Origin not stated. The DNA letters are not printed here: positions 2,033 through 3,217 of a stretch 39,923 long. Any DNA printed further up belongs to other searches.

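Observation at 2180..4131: ImmA-like metalloprotease translationally coupled to a membrane-anchored DnaQ-type exonuclease with an uncharacterised C-terminal half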

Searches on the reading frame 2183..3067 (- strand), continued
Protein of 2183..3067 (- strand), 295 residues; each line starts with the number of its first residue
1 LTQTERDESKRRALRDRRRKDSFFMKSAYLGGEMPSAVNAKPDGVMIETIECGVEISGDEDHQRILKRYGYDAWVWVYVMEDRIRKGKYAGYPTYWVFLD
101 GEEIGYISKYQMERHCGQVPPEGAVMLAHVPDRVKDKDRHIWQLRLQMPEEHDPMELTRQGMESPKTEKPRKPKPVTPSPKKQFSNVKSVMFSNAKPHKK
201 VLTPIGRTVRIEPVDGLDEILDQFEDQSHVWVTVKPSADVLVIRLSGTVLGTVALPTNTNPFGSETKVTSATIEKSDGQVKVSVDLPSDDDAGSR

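Call 60: list_cluster_members(proteins=[P0135, P0143, P0151, P0155, P0167, P0177, P0188, P0164, P0184, P0140])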
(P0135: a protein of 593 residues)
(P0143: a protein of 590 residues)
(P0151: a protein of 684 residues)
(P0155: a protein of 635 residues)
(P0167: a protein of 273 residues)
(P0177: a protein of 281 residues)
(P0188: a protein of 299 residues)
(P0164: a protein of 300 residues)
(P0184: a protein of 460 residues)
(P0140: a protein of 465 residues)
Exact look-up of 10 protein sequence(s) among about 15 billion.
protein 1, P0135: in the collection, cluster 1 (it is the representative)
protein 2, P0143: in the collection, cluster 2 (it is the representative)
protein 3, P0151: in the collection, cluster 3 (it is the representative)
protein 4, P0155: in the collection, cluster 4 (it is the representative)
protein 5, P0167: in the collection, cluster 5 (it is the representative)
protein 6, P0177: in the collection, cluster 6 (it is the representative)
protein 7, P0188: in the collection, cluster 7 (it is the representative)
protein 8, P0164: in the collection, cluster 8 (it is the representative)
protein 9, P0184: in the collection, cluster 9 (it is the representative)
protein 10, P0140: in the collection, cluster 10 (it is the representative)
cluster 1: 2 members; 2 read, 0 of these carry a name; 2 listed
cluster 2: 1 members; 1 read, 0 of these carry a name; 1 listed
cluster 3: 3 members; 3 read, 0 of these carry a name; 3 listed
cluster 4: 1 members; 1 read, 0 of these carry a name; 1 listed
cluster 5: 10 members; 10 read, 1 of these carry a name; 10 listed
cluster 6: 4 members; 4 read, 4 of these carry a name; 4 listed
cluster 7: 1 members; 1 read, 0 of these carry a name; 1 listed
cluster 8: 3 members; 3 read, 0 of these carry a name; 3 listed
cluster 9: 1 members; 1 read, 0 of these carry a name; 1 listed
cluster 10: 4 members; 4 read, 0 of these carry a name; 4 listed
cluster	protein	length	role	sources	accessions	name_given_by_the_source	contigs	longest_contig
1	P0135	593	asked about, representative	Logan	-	-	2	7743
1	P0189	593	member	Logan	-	-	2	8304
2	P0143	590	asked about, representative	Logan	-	-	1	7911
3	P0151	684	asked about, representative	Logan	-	-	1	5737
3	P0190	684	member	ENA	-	-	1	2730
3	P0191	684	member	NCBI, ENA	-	-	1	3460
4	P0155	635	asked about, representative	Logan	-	-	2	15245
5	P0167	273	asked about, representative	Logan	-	-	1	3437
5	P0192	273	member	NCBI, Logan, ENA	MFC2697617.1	MAG: hypothetical protein ACFN09_06385 [Bifidobacterium dentium]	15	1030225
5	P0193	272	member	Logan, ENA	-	-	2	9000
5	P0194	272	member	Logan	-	-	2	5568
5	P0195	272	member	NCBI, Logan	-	-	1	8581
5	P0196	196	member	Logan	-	-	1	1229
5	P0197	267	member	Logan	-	-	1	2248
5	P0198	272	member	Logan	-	-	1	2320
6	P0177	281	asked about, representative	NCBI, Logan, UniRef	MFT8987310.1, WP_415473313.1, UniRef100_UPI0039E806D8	MAG: hypothetical protein ABF966_03620 [Bifidobacterium psychraerophilum] | hypothetical protein n=1 Tax=Bifidobacterium psychraerophilum TaxID=218140 ...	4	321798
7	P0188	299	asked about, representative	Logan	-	-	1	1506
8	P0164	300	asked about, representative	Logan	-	-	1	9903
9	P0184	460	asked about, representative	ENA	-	-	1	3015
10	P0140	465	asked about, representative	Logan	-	-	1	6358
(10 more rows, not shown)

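Call 74: find_homologous_proteins(query=L014:6350-7459:+, max_evalue=1e-10)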
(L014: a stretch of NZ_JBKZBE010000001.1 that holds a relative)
Query L014:6350-7459:+ (369 aa): 188 proteins with E <= 1e-10 among 4541 candidates; the best 120 are listed.
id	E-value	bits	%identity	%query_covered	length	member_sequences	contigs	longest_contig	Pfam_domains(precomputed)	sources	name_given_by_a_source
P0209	1.0e-241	819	99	99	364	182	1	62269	PF00929.32,PF21762.4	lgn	-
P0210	2.9e-223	758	91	99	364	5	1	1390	PF00929.32,PF21762.4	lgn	-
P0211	2.5e-218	742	90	98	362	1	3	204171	PF00929.32,PF21762.4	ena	-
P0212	1.1e-216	737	89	98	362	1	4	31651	PF00929.32,PF21762.4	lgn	-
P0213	1.1e-216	737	89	98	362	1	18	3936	PF00929.32,PF21762.4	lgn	-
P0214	1.6e-216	736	89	98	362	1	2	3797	PF00929.32,PF21762.4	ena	-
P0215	1.5e-215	733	89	98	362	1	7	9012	PF00929.32,PF21762.4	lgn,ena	-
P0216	2.7e-215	732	89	98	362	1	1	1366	PF00929.32,PF21762.4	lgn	-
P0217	8.5e-215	730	89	98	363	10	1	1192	PF00929.32,PF21762.4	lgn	-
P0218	3.0e-214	729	89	98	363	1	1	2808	PF00929.32,PF21762.4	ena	-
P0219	8.2e-214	727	89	98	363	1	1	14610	PF00929.32,PF21762.4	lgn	-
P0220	3.0e-213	725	88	98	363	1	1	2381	PF00929.32,PF21762.4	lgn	-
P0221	1.8e-212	723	88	98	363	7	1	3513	PF00929.32,PF21762.4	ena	-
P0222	2.0e-212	723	88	98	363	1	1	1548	PF00929.32,PF21762.4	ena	-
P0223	3.8e-212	722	88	98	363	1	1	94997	PF00929.32,PF21762.4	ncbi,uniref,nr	ncbi:PolC-type DNA polymerase III [uncultured Bifidobacterium sp.]|uniref:3'-5' exonuclease n=1 Tax=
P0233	6.4e-187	639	88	87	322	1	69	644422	PF00929.32,PF21762.4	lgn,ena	-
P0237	1.3e-173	595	74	91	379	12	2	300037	PF00929.32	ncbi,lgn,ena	-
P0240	1.9e-101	357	51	97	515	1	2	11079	PF00929.32,PF16473.12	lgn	-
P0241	1.1e-97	345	51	92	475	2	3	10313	PF00929.32,PF16473.12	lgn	-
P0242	2.6e-97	344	50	94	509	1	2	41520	PF00929.32,PF16473.12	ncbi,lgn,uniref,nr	ncbi:PolC-type DNA polymerase III [Bifidobacterium biavatii]|uniref:DNA polymerase III polC-type n=1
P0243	4.6e-93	330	46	98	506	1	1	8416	PF00929.32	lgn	-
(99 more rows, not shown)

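Call 75: find_encoding_contigs(protein=P0233, flank=9000, max_places=3)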
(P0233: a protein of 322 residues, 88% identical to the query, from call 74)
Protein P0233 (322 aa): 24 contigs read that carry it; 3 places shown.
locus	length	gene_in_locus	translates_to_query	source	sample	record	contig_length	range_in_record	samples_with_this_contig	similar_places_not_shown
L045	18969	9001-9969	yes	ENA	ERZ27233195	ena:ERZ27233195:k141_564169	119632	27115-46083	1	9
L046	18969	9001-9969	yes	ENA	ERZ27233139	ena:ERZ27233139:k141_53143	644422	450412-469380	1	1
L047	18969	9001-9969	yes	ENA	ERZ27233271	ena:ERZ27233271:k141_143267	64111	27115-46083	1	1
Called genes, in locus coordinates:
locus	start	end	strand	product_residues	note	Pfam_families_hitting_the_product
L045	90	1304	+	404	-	PF01420:Methylase_S (faint)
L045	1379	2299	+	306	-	PF00589:Phage_integrase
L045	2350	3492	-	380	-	PF01420:Methylase_S (weak)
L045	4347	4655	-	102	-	-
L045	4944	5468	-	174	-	PF02580:Tyr_Deacylase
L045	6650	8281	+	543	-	PF01554:MatE, PF03023:MurJ, PF01554:MatE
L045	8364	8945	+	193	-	-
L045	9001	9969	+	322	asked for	PF00929:RNase_T, PF21762:DEDDh_C (weak)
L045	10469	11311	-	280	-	PF08478:POTRA_1, PF03799:FtsQ_DivIB_C (weak)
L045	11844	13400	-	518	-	PF01225:Mur_ligase, PF21799:MurD-like_N (faint), PF08245:Mur_ligase_M, PF02875:Mur_ligase_C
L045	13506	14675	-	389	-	PF03033:Glyco_transf_28, PF13579:Glyco_trans_4_4 (weak), PF04101:Glyco_tran_28_C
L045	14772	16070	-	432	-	PF01098:FTSW_RODA_SPOVE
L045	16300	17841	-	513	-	PF08245:Mur_ligase_M, PF02875:Mur_ligase_C (weak)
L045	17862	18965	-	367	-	PF10555:MraY_sig1 (weak), PF00953:Glycos_transf_4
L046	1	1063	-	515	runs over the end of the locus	PF01420:Methylase_S (faint)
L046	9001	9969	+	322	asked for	PF00929:RNase_T, PF21762:DEDDh_C (weak)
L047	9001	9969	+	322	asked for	PF00929:RNase_T, PF21762:DEDDh_C (weak)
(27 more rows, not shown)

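Call 76: find_encoding_contigs(protein=P0237, flank=9000, max_places=2)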
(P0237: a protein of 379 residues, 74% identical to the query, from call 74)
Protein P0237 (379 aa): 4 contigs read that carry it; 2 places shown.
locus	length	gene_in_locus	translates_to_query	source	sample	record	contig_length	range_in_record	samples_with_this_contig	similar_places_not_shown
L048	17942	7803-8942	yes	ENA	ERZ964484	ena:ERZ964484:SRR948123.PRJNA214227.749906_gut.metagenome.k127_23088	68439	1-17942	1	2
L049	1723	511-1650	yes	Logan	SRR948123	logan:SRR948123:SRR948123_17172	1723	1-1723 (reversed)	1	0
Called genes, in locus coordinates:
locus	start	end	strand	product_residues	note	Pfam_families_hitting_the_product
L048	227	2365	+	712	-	PF03235:GmrSD_N, PF07510:GmrSD_C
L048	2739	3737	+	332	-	PF00005:ABC_tran, PF13304:AAA_21 (faint)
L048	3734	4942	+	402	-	PF12679:ABC2_membrane_2, PF12698:ABC2_membrane_3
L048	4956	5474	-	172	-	PF13274:SocA_Panacea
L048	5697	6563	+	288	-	PF02661:Fic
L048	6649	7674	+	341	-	PF00892:EamA (weak)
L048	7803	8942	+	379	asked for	PF00929:RNase_T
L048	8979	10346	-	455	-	PF02661:Fic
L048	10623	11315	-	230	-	PF02308:MgtC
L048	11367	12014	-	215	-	-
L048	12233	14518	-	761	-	PF02705:K_trans, PF22776:K_trans_C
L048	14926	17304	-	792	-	-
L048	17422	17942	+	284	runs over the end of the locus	-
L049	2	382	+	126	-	?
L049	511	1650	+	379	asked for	PF00929:RNase_T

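Call 77: find_encoding_contigs(protein=P0242, flank=9000, max_places=2)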
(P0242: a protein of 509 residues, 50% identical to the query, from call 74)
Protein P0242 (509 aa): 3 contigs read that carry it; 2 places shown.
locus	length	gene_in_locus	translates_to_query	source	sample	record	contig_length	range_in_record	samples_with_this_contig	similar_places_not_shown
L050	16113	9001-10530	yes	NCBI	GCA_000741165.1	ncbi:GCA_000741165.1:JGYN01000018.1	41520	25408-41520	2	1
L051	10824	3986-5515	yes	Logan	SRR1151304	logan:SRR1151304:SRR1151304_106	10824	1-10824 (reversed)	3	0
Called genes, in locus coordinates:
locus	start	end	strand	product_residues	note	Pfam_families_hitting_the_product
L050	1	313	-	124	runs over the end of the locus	-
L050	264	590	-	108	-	-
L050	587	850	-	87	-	-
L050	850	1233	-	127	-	PF11753:DUF3310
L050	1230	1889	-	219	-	PF00929:RNase_T (weak), PF16473:Rv2179c-like (weak)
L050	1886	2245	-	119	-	-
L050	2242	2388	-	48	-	-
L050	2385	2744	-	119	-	-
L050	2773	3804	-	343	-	PF13730:HTH_36, PF25213:HVO_A0261_N (faint)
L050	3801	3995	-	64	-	-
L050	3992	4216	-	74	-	-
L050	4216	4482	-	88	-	-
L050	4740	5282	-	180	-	PF00436:SSB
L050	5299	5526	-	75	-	-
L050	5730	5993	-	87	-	-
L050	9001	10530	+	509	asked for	PF16473:Rv2179c-like (faint), PF00929:RNase_T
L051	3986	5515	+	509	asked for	PF16473:Rv2179c-like (faint), PF00929:RNase_T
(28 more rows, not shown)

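Call 84: search_protein_families(library=pfam, proteins=[L011:2633-4555:+, L011:8097-9491:+, L011:9615-11405:-], max_evalue=0.01)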
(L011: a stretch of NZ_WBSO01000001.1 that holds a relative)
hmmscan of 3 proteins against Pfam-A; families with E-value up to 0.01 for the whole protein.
L011:2633-4555:+ (640 aa): 2 families
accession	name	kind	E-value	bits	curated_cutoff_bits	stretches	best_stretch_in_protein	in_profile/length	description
PF01554.23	MatE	-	2.6e-52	177.2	24.9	2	210-369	1-159/161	MatE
PF13440.11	Polysacc_synt_3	-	3.8e-05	23.5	23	1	203-311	176-283/293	Polysaccharide biosynthesis protein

L011:8097-9491:+ (464 aa): 0 families

L011:9615-11405:- (596 aa): 4 families
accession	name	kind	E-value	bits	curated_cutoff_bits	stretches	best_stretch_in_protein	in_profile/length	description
PF01225.30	Mur_ligase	-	8e-27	93.9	21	1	105-202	2-94/95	Mur ligase family, catalytic domain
PF02875.26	Mur_ligase_C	-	3.4e-20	73.6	28.4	1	438-574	1-127/127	Mur ligase, glutamate ligase domain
PF08245.18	Mur_ligase_M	-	6.1e-15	56.2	24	1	207-415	1-199/200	Mur ligase middle domain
PF21799.2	MurD-like_N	-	1.7e-05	25.5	27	1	107-189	5-87/88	Mur ligase MurD-like, N-terminal domain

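Call 92: find_encoding_contigs(protein=P0240, flank=5000, max_places=2)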
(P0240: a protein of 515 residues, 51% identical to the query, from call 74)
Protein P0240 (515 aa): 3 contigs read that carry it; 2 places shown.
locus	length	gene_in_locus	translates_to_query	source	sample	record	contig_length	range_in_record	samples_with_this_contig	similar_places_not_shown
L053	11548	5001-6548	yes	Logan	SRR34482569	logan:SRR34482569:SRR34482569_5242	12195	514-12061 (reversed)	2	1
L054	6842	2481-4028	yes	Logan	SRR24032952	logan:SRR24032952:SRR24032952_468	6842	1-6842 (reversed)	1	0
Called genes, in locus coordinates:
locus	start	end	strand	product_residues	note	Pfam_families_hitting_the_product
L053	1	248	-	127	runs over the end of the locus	?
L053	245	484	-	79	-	-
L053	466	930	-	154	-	-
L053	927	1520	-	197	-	-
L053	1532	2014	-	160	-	PF00436:SSB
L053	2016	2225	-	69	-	-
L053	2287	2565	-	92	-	-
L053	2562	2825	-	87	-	-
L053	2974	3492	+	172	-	-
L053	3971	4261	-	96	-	-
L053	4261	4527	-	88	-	PF20432:Xre-like-HTH (weak), PF01381:HTH_3 (weak)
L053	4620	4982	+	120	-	-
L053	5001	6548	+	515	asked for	PF00929:RNase_T, PF16473:Rv2179c-like (faint)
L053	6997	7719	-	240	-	PF00929:RNase_T, PF21762:DEDDh_C (weak)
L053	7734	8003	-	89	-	-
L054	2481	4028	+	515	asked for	PF00929:RNase_T, PF16473:Rv2179c-like (faint)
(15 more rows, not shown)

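Call 93: find_encoding_contigs(protein=P0243, flank=5000, max_places=2)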
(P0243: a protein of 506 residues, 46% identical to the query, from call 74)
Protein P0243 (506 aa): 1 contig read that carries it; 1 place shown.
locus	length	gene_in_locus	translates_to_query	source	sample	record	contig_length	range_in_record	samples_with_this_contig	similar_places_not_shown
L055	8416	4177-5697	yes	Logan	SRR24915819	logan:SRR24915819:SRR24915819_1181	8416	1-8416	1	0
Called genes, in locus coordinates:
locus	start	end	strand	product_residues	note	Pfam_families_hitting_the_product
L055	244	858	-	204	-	PF13302:Acetyltransf_3, PF00583:Acetyltransf_1 (weak)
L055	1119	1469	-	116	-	-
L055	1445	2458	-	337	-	PF00929:RNase_T, PF00533:BRCT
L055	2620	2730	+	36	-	-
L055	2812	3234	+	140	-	-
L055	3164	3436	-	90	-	-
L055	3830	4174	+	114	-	-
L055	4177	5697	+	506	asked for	PF00929:RNase_T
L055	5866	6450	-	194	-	PF10097:DUF2335 (weak)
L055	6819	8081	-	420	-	PF14659:Phage_int_SAM_3, PF00589:Phage_integrase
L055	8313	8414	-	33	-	?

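Call 94: find_encoding_contigs(protein=P0241, flank=5000, max_places=2)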
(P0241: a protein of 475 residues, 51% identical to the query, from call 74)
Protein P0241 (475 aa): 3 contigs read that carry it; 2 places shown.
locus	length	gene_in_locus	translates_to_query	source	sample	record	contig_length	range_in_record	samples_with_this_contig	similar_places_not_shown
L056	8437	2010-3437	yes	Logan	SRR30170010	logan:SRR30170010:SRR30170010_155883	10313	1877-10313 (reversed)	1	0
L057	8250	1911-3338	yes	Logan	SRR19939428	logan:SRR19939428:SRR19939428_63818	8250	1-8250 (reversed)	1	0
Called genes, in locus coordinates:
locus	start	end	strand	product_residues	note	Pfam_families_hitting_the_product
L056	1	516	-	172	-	?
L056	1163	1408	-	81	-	-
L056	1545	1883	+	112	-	-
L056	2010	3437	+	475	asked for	PF00929:RNase_T, PF16473:Rv2179c-like (weak)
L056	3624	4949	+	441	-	PF13250:SNIPE, PF10544:T5orf172, PF13455:MUG113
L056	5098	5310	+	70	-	-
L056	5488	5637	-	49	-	-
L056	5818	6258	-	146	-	PF12844:HTH_19 (weak), PF13413:HTH_25 (weak), PF01381:HTH_3 (weak)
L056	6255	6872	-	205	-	-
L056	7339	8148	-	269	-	PF00589:Phage_integrase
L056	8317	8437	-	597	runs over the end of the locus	PF01336:tRNA_anti-codon, PF00152:tRNA-synt_2, PF02938:GAD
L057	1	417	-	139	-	?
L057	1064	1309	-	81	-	-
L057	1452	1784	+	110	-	-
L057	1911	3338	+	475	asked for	PF00929:RNase_T, PF16473:Rv2179c-like (weak)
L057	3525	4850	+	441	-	PF13250:SNIPE, PF10544:T5orf172, PF13455:MUG113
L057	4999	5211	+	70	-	-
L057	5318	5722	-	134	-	-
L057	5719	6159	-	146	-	PF12844:HTH_19 (weak), PF13413:HTH_25 (weak), PF01381:HTH_3 (weak)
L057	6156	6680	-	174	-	-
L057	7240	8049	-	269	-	PF00589:Phage_integrase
